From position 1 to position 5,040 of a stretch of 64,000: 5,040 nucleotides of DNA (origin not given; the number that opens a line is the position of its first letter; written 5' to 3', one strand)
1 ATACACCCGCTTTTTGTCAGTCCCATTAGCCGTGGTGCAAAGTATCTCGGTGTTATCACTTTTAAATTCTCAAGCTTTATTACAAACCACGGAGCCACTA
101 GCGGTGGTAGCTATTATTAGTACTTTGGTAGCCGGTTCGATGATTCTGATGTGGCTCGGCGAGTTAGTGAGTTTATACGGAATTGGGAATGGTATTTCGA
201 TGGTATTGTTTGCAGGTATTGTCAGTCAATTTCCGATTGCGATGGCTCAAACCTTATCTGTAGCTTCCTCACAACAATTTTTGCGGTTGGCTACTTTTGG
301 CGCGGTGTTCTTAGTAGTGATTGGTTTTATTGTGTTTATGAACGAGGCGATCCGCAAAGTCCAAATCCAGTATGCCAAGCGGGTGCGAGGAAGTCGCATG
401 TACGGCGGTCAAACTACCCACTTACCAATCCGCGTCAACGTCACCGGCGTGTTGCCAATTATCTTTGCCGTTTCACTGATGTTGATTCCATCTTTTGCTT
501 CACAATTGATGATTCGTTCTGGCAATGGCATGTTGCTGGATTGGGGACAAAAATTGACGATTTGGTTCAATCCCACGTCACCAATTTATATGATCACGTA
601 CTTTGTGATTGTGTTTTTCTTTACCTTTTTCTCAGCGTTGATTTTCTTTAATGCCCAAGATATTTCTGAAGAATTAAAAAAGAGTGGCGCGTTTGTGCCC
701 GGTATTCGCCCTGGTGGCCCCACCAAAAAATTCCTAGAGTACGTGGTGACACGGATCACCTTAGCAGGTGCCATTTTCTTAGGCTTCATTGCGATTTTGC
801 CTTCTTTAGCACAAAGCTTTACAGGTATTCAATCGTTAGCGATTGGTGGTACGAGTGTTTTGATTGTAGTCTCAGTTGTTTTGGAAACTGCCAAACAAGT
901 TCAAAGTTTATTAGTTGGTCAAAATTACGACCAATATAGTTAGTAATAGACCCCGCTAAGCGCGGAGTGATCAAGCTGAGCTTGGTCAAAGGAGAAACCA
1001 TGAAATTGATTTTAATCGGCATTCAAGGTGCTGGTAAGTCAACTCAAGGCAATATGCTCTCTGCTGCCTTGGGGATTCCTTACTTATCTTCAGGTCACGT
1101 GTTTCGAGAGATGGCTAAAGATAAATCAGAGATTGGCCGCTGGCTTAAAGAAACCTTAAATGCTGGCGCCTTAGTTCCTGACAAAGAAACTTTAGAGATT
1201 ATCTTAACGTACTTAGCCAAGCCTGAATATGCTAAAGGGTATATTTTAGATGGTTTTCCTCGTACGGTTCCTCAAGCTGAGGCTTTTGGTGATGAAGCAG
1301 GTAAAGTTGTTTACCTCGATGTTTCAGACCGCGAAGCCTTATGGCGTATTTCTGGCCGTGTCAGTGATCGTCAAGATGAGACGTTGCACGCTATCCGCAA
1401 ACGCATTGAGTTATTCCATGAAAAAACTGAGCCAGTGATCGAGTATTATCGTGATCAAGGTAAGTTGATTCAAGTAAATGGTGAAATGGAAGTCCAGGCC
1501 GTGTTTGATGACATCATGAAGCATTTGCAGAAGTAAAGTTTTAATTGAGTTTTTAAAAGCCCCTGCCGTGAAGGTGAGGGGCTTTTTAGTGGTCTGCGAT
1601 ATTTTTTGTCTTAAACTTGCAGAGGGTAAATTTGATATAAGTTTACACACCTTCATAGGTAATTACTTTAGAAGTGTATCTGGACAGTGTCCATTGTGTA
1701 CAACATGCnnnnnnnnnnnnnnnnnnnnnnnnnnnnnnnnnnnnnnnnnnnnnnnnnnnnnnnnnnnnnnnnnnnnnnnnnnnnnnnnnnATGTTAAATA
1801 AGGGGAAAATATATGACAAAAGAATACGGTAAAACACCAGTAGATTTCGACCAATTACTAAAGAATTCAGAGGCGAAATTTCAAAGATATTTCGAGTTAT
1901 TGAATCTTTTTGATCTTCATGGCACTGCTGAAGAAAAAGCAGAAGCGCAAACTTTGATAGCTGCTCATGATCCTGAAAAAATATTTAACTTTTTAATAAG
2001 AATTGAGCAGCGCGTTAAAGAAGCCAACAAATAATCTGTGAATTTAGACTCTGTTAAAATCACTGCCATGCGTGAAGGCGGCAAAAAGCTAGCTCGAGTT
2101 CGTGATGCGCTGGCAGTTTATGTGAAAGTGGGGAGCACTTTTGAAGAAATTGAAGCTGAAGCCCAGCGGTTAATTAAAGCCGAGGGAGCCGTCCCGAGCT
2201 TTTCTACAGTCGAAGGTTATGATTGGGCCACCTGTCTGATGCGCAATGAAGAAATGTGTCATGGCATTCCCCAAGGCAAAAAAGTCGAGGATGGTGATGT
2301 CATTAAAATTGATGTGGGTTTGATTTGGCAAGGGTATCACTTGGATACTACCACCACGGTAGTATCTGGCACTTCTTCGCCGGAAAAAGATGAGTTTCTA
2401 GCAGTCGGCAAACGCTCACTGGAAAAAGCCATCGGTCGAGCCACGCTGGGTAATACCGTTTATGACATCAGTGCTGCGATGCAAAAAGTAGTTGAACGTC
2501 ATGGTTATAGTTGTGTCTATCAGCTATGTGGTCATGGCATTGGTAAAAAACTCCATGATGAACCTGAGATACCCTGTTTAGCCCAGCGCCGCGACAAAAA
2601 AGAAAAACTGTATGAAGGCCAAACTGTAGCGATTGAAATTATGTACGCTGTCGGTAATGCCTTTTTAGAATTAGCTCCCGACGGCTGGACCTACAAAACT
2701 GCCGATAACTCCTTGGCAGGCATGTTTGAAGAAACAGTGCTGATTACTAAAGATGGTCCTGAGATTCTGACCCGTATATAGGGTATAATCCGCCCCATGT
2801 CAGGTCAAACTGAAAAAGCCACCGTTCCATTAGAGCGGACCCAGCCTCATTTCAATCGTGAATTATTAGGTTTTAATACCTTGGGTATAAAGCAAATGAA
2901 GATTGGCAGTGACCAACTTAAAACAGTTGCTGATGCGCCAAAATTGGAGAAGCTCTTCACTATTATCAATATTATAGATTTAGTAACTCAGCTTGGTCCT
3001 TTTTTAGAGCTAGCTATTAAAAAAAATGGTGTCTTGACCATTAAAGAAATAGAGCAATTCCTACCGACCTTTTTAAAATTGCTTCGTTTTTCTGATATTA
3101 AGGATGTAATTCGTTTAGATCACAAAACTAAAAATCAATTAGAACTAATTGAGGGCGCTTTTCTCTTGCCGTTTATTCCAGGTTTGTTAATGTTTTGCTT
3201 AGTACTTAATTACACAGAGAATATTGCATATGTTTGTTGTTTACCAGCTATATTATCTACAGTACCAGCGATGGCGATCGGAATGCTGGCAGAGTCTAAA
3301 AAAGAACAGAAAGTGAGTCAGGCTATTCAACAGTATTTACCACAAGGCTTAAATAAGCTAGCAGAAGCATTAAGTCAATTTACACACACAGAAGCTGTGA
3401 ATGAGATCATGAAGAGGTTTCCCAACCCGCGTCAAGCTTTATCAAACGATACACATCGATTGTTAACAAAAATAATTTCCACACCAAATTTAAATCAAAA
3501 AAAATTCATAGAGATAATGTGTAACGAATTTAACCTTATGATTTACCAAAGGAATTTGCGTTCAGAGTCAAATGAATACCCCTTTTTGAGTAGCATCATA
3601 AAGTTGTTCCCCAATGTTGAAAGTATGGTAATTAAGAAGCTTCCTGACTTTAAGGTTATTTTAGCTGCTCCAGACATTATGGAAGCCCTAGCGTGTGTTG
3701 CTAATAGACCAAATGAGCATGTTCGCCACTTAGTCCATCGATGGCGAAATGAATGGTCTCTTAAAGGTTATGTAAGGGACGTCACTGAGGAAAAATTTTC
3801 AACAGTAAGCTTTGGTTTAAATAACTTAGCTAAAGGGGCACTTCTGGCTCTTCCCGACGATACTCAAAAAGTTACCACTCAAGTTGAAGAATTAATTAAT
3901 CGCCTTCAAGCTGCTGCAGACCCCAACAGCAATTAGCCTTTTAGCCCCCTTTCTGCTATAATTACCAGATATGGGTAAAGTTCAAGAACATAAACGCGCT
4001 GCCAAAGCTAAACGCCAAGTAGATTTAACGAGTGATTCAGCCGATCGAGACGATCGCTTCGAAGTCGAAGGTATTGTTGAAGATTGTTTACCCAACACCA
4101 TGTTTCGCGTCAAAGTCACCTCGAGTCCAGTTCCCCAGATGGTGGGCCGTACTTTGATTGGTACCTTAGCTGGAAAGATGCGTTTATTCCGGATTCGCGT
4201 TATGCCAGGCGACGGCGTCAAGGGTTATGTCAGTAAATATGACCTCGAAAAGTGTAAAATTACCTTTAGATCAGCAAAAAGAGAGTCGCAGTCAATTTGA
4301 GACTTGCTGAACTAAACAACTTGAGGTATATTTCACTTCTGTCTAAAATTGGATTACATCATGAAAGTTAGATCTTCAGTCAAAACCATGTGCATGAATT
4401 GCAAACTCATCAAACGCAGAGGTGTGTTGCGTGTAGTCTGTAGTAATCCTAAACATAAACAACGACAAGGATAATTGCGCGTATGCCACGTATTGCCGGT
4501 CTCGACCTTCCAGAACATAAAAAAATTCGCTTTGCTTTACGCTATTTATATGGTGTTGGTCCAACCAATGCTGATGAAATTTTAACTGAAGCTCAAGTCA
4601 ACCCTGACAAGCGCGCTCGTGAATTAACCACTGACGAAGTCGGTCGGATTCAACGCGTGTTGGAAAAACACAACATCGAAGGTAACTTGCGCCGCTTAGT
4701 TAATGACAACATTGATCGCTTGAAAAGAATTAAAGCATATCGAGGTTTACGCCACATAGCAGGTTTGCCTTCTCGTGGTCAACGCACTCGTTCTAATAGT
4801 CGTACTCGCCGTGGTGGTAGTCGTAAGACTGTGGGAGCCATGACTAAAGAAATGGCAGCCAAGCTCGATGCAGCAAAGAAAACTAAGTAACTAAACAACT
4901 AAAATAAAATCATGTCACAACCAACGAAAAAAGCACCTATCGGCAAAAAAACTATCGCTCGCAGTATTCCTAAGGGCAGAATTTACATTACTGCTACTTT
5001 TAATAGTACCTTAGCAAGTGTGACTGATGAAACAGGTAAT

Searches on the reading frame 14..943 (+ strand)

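Call 25: search_protein_families(library=pfam, proteins=[window:14-943:+], max_evalue=0.01)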
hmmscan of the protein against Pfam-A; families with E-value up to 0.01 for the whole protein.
window:14-943:+ (309 aa): 2 families
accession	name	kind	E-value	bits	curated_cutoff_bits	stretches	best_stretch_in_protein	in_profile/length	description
PF00344.25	SecY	-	4.8e-75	253.2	32.2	1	2-292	49-305/306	SecY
PF11384.13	DUF3188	-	0.0019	18.2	24.6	0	254-290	6-43/50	Protein of unknown function (DUF3188)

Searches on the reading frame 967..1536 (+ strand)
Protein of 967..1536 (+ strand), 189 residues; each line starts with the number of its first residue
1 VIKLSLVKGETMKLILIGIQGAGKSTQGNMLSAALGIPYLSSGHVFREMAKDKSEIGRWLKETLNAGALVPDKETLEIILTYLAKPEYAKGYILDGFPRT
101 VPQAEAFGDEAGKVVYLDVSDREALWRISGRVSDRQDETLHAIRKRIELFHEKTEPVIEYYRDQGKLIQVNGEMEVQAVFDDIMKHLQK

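Call 25: search_protein_families(library=pfam, proteins=[window:967-1536:+], max_evalue=0.01)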
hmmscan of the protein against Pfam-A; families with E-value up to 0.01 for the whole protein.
window:967-1536:+ (189 aa): 7 families
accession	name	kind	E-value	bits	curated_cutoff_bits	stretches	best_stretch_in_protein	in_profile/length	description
PF00406.28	ADK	-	4.1e-34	118.3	26.8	1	16-165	1-150/151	Adenylate kinase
PF13207.12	AAA_17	-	2.5e-19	70.3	27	1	18-144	2-136/136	AAA domain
PF13238.12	AAA_18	-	9.5e-08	33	29.4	1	15-135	2-115/128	AAA domain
PF02223.23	Thymidylate_kin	-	1.1e-05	25.7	27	0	18-71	3-54/185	Thymidylate kinase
PF13671.12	AAA_33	-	6.9e-05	23.6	27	1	14-145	2-131/143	AAA domain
PF01202.28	SKI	-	7.9e-05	23.3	22.1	0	21-51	2-32/159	Shikimate kinase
PF02224.24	Cytidylate_kin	-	0.0009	19.4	26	1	20-50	7-37/211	Cytidylate kinase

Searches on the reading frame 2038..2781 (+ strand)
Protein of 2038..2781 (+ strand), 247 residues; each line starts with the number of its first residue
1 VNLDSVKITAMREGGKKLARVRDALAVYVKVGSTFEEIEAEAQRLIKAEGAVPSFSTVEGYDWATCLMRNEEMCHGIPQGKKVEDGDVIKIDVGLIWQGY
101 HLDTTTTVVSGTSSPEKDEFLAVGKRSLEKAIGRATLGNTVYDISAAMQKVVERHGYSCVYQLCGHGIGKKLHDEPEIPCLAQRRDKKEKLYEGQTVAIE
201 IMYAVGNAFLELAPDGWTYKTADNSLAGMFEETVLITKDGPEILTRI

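Call 25: search_protein_families(library=pfam, proteins=[window:2038-2781:+], max_evalue=0.01)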
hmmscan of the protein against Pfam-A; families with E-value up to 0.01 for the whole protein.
window:2038-2781:+ (247 aa): 1 family
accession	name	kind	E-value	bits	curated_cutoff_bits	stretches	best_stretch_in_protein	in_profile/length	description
PF00557.29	Peptidase_M24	-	2.1e-38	132.7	23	1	10-238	2-208/208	Metallopeptidase family M24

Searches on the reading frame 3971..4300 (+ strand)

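Call 92: search_protein_families(library=pfam, proteins=[window:3971-4300:+], max_evalue=0.01)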
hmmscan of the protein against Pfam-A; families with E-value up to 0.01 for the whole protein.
window:3971-4300:+ (109 aa): 1 family
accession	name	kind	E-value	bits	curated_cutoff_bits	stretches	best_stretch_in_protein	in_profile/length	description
PF01176.25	eIF-1a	-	1.1e-13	51.1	30.2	1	31-100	2-64/64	Translation initiation factor 1A / IF-1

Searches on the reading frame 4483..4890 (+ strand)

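Call 92: search_protein_families(library=pfam, proteins=[window:4483-4890:+], max_evalue=0.01)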
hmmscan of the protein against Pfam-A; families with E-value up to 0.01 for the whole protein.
window:4483-4890:+ (135 aa): 2 families
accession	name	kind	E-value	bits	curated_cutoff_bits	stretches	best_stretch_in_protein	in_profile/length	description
PF00416.27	Ribosomal_S13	-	1.9e-30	106.3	31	1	3-108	1-128/128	Ribosomal protein S13/S18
PF06831.19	H2TH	-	0.0002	21.7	34.7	1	20-60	34-74/93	Formamidopyrimidine-DNA glycosylase H2TH domain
